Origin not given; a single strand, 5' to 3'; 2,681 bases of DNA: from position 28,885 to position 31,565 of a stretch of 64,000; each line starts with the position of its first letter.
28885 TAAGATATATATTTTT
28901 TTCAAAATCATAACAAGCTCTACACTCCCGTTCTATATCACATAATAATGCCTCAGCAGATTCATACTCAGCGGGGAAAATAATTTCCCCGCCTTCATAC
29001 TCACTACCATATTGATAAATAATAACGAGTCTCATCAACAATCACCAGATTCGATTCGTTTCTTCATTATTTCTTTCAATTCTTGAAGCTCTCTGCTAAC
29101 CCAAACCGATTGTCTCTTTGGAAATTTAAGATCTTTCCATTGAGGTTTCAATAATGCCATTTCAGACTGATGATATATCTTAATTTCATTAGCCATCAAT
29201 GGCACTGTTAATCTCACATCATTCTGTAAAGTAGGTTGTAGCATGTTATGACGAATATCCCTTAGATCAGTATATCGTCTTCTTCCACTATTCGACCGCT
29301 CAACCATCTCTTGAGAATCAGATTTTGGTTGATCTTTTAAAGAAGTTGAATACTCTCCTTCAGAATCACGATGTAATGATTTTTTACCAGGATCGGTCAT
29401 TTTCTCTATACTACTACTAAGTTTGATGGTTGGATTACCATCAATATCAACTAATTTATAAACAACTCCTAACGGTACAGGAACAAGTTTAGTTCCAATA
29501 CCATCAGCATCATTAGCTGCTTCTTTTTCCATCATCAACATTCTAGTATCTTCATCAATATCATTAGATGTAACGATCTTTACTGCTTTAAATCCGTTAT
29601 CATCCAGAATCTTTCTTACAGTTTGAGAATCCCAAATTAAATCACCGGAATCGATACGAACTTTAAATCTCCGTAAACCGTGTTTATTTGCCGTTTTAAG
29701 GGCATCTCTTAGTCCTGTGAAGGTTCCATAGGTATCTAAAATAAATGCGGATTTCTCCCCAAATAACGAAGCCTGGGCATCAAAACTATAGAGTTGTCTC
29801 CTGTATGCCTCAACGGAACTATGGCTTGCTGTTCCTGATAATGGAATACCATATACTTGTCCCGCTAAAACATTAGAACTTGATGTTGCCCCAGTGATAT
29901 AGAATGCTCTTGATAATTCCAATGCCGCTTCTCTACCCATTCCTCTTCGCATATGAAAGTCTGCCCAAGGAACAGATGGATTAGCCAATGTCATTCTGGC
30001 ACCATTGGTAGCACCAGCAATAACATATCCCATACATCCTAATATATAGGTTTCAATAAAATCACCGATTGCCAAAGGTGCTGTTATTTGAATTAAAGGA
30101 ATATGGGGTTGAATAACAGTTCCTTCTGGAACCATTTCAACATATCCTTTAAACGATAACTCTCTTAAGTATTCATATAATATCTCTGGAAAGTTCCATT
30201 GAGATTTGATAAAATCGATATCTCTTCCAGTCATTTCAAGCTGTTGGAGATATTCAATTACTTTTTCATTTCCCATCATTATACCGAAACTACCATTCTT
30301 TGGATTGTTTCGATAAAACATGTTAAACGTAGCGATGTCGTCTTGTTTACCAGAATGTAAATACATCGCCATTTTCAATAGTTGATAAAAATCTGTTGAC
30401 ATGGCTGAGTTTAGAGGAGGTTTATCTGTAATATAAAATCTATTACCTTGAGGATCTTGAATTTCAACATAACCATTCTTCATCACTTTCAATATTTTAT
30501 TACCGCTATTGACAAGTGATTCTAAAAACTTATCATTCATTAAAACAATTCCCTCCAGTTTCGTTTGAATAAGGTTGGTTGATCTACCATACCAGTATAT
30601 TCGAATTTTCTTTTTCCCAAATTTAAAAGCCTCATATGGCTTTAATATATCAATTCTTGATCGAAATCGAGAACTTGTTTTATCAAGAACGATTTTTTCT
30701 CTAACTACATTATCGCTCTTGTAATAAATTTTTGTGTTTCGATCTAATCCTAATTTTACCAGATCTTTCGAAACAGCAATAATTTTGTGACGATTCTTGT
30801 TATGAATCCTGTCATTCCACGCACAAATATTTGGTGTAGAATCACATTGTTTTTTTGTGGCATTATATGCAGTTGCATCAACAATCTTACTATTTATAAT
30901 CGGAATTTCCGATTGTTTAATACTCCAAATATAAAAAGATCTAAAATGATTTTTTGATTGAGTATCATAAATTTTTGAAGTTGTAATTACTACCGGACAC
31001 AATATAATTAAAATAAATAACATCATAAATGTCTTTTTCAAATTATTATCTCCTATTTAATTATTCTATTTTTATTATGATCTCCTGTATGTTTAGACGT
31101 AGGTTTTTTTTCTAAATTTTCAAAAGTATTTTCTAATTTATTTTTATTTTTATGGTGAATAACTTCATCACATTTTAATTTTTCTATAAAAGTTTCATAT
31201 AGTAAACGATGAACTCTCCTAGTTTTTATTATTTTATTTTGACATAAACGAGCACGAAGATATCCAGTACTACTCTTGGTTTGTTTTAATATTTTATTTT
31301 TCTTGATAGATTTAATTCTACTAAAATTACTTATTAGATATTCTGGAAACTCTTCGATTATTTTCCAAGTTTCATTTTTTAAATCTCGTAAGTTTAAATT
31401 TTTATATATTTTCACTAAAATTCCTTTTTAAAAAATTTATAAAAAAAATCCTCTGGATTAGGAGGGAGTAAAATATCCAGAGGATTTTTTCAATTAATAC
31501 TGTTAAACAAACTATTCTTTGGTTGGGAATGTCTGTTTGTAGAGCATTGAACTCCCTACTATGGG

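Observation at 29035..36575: Phage-encoded NAD+ salvage route (PncA, NA/Nam phosphoribosyltransferase, NadE), with a macro domain and a phosphatase-like gene nearby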

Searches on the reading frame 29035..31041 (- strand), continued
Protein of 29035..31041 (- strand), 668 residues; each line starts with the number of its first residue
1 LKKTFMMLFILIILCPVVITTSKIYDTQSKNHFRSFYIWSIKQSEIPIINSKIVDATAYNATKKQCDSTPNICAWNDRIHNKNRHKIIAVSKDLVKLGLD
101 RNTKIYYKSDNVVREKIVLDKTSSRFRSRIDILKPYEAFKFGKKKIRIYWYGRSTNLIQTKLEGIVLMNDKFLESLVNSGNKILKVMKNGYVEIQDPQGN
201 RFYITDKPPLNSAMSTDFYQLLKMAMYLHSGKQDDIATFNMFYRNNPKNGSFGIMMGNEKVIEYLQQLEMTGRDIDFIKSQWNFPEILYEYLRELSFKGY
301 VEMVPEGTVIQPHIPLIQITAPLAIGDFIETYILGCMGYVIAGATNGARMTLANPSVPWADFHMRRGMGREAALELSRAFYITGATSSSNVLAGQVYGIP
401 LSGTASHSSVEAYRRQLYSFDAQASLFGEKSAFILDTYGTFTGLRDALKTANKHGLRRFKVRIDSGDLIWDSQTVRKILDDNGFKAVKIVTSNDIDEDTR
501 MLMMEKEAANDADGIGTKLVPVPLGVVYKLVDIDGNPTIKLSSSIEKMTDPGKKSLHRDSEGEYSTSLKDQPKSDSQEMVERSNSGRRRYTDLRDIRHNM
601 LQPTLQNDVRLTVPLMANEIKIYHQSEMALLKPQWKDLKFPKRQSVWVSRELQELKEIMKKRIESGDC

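Call 42: get_annotated_region(hit=H8, flank=8000)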
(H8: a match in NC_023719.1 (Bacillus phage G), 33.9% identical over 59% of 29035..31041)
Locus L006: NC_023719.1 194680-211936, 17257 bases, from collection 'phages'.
description: Bacillus phage G, complete genome.
organism: Bacillus phage G (NCBI taxid 2884420)
taxonomy: Viruses; Duplodnaviria; Heunggongvirae; Uroviricota; Caudoviricetes; Donellivirus; Donellivirus gee
host: Bacillus megaterium str. ATCC 43725; source: soil; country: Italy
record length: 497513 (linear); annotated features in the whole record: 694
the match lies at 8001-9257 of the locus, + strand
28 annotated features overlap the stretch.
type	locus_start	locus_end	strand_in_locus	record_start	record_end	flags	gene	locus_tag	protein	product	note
CDS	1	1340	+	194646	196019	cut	265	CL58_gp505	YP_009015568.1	RNA ligase and tail fiber protein attachment catalyst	-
CDS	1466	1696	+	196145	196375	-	266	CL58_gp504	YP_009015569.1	gp266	-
CDS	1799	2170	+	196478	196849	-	267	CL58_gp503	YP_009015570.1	gp267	-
CDS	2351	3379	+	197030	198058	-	268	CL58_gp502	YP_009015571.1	gp268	-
CDS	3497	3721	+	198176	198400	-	269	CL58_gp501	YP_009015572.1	gp269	-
CDS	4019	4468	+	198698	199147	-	270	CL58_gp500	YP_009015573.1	gp270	-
CDS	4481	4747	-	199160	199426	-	271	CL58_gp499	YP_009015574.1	gp271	-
CDS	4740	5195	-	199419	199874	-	272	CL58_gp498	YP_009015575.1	gp272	-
CDS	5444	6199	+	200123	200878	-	273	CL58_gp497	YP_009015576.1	MutT/NUDIX hydrolase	NUDIX hydrolase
CDS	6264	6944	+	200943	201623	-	274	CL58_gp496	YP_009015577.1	gp274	-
CDS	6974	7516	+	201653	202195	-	275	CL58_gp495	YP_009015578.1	gp275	isochorismatase hydrolase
CDS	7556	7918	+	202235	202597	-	276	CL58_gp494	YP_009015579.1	gp276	-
CDS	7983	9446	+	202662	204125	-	277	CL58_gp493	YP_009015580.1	gp277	nicotinate phosphoribosyltransferase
CDS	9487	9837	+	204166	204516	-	278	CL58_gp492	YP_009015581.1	gp278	-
CDS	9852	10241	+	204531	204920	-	279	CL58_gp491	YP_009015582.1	gp279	-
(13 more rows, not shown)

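Call 44: predict_structure(alignment_id=A2)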
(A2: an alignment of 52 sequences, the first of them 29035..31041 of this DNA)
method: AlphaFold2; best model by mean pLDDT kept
length: 668 residues; sequences in the alignment: 52
mean_pLDDT: 86.8   pTM: 0.75
mean pLDDT of the five models: 86.8, 84.8, 84.8, 84.1, 83.0
residues with pLDDT >= 90: 406; 70-90: 179; 50-70: 50; < 50: 33
segments of 3 or more residues with pLDDT < 50: 14-36, 164-167
pLDDT, mean of each block of 10 residues (from residue 1): 67 46 37 48 68 86 76 85 87 86 87 87 84 80 86 66 48 58 71 78 75 93 96 96 92 97 94 88 94 94 98 97 97 94 98 98 85 95 97 96 91 97 96 97 98 97 96 97 97 95 98 95 94 96 89 94 91 80 84 73 96 96 96 94 92 95 88
secondary structure, 60 per line:
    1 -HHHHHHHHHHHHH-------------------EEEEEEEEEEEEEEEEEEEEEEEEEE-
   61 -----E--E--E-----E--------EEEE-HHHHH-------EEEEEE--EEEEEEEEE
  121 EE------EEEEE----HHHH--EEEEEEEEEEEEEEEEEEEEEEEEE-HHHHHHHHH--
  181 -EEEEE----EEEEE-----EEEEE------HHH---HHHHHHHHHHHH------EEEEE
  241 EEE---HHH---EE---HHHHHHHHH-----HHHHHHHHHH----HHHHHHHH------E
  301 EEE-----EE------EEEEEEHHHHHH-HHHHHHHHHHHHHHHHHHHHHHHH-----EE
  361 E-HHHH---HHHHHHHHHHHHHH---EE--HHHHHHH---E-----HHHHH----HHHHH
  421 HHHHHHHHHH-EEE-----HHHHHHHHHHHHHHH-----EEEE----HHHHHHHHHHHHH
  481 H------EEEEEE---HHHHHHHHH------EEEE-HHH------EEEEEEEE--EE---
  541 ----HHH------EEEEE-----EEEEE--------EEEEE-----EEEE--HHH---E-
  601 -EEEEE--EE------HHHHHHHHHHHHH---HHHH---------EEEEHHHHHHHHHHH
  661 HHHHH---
elements in order: H2-14 E34-59 E87-90 H92-96 E104-109 E112-122 E129-133 H138-141 E144-168 H170-178 E182-186 E191-195 E201-205 H218-229 E236-243 H258-266 H272-281 H286-293 E300-303 E317-322 H323-328 H330-353 E359-361 H363-366 H370-383 H391-397 H407-411 H416-430 E432-434 H440-454 E460-463 H468-481 E488-493 H497-505 E512-515 E526-533 E554-558 E564-568 E577-581 E587-590 E602-606 H617-629 H633-636 E646-649 H650-665

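Call 47: find_related_loci(query=A4, collection=metagenome_contigs, flank=10000)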
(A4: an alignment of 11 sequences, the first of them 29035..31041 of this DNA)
Query A4 (668 aa) in metagenome_contigs; peptide patterns used: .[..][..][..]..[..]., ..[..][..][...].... (x = any residue, [..] = any of these).
222 stretches matched a pattern; 30 encode a relative of the query (tblastn E <= 1e-3); 30 distinct loci.
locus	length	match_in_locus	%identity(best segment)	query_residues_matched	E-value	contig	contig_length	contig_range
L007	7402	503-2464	71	26-668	0e+0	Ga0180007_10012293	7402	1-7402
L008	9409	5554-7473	43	41-664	1e-155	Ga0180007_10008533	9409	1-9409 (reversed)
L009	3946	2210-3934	46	1-562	3e-160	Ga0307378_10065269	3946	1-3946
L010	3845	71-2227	39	1-664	6e-155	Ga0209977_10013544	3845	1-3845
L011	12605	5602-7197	44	39-558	3e-135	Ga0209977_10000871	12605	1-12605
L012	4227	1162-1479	37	50-151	1e-9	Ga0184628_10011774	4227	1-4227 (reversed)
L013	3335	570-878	36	52-149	5e-8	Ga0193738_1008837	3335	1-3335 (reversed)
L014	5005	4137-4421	38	54-148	1e-7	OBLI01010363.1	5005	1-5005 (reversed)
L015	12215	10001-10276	36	45-135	3e-7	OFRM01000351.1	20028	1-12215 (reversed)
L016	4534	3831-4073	36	54-134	9e-7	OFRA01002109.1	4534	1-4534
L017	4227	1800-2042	34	54-134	1e-6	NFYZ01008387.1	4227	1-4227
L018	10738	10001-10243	36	54-134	1e-6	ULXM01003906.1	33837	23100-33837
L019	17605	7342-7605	33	49-133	3e-6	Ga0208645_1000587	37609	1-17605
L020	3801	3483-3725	38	54-134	4e-6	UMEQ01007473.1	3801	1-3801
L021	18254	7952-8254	35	54-154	4e-6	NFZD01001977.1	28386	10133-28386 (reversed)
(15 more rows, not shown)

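Call 83: search_protein_families(library=phrogs, proteins=[window:29035-31041:-], max_evalue=0.001)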
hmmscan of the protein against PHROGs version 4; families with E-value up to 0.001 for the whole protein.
window:29035-31041:- (668 aa): 3 families
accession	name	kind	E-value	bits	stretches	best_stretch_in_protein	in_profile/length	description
phrog_448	-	other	2.4e-11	44.2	1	210-601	13-494/500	nicotinamide phosphoribosyl transferase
phrog_21574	-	unknown function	2.8e-05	25.2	1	35-135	9-108/125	-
phrog_31893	-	unknown function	0.00014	22.8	1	1-144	1-151/161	-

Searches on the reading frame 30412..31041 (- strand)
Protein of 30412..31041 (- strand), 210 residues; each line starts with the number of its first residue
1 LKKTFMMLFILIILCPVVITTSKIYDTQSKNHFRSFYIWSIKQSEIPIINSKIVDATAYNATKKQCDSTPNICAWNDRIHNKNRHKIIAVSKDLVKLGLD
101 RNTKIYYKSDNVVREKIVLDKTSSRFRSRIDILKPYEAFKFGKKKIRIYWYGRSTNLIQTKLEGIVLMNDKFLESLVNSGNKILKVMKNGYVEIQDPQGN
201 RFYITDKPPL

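Call 25: search_protein_families(library=pfam, proteins=[window:30412-31041:-], max_evalue=0.5)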
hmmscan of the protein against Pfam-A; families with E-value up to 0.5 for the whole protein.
window:30412-31041:- (210 aa): 0 families

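Call 29: find_homologous_proteins(query=window:30502-31041:-, max_evalue=0.001)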
Query window:30502-31041:- (180 aa): 4 proteins with E <= 0.001 among 36 candidates.
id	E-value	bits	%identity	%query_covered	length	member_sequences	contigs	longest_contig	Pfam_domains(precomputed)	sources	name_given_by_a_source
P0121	2.1e-20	91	44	83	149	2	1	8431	-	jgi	-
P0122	3.0e-20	91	48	59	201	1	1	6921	-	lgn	-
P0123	3.5e-10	58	45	54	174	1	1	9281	-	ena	-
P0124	1.2e-8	53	42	53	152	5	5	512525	-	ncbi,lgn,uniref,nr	ncbi:3D domain-containing protein [Christiangramia echinicola]|uniref:3D domain-containing protein n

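Call 37: search_protein_families(library=pfam, proteins=[P0121, P0122, P0123, P0124], max_evalue=0.1)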
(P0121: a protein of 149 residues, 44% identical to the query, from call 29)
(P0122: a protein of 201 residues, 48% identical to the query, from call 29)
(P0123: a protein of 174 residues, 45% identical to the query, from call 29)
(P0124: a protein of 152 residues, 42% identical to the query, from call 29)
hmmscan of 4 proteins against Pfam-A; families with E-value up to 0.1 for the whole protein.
P0121 (149 aa): 0 families

P0122 (201 aa): 0 families

P0123 (174 aa): 8 families
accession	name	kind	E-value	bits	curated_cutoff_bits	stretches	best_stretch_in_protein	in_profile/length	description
PF06725.17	3D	-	0.00039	21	23.8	1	120-171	11-71/72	3D domain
PF04977.20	DivIC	-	0.0031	17.7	28.9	1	13-70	2-59/80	Septum formation initiator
PF15035.11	Rootletin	-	0.0091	16.5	36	1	29-75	70-116/188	Ciliary rootlet component, centrosome cohesion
PF03285.20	Paralemmin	-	0.01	15.8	27.3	1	37-69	56-88/333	Paralemmin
PF14533.12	USP7_C2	-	0.014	15.6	29.4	1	33-95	72-133/204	Ubiquitin-specific protease C-terminal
PF01519.22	DUF16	-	0.038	14.9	40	1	28-75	34-81/104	Protein of unknown function DUF16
PF06156.18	YabA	-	0.045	14.8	30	1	27-75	7-55/103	Initiation control protein YabA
PF03245.18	Phage_lysis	-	0.084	13.5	25.4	0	28-73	14-59/126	Bacteriophage Rz lysis protein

P0124 (152 aa): 0 families

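Call 91: search_protein_representatives(protein=window:30502-31041:-)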
Query: 180 residues. Proteins with E-value up to 0.001 (for the whole library): 427; up to 1e-10: 59; up to 1e-30: 1. The best 150 are listed.
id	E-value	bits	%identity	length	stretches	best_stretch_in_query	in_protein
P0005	1.6e-64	233.2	72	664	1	26-180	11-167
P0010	3.6e-23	98.6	41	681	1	3-168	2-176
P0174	2.3e-22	96.0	47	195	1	1-168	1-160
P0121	6.7e-21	91.2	57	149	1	42-150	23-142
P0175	3.1e-19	85.7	43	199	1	8-153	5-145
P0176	1.2e-18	83.8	50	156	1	51-154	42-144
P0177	3.9e-18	82.2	40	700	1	7-176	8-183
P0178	5.6e-18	81.7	43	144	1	9-150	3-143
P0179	1.2e-17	80.6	43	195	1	45-160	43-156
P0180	5.8e-17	78.4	42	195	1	20-151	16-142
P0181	7.5e-17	78.0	52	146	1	52-153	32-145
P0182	2.9e-16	76.1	48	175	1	42-150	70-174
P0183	3.1e-16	76.0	41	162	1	12-152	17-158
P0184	1.1e-15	74.2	52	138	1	48-153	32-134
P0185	2.3e-15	73.1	45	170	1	14-153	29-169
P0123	1.1e-10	57.9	47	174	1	52-151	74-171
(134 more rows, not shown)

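Call 93: search_protein_families(library=pfam, alignment_id=A7, max_evalue=0.01)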
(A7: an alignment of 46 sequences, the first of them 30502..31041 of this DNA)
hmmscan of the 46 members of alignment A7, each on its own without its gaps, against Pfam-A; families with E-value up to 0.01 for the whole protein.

A. member 1, window:30502-31041:- (180 aa): 0 families

B. families by the number of members that match (of 46 scanned): 12 families
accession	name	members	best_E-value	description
PF01476.26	LysM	9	2.6e-29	LysM domain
PF23473.1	LysM3_LYK4_5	5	1.1e-10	LYK4/5 LysM3 domain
PF23577.1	LysM_RLK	4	2.9e-07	LysM domain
PF23446.1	LysM1_NFP_LYK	4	1.2e-05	NFP/LYK LysM1 domain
PF23472.1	LysM2_CERK1_LYK3_4_5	3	0.00048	LYK3/4/5 LysM2 domain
PF23462.1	LysM3_NFP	2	1.6e-06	NFP LysM3 domain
PF06283.17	ThuA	1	8.2e-79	Trehalose utilisation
PF00570.28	HRDC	1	5e-05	HRDC domain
PF02796.21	HTH_7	1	0.00035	Helix-turn-helix domain of resolvase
PF11912.13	CfaA_B_C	1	0.0033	Counting factor-associated protein A/B/C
PF14988.11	DUF4515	1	0.0039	Domain of unknown function (DUF4515)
PF06725.17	3D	1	0.006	3D domain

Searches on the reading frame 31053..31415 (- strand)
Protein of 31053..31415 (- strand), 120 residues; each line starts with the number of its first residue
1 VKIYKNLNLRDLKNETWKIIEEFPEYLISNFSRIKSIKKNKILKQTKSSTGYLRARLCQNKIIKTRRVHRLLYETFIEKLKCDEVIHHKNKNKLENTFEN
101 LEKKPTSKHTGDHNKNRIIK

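Call 4: search_protein_families(library=pfam, proteins=[window:31053-31415:-], max_evalue=0.01)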
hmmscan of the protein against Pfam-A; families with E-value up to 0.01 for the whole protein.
window:31053-31415:- (120 aa): 2 families
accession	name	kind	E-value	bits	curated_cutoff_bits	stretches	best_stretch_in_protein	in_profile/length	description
PF07463.16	NUMOD4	-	4.5e-11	43.2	23.4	1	15-57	1-48/49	NUMOD4 motif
PF13392.12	HNH_3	-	2.3e-05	24.4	24.8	1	67-107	2-42/46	HNH endonuclease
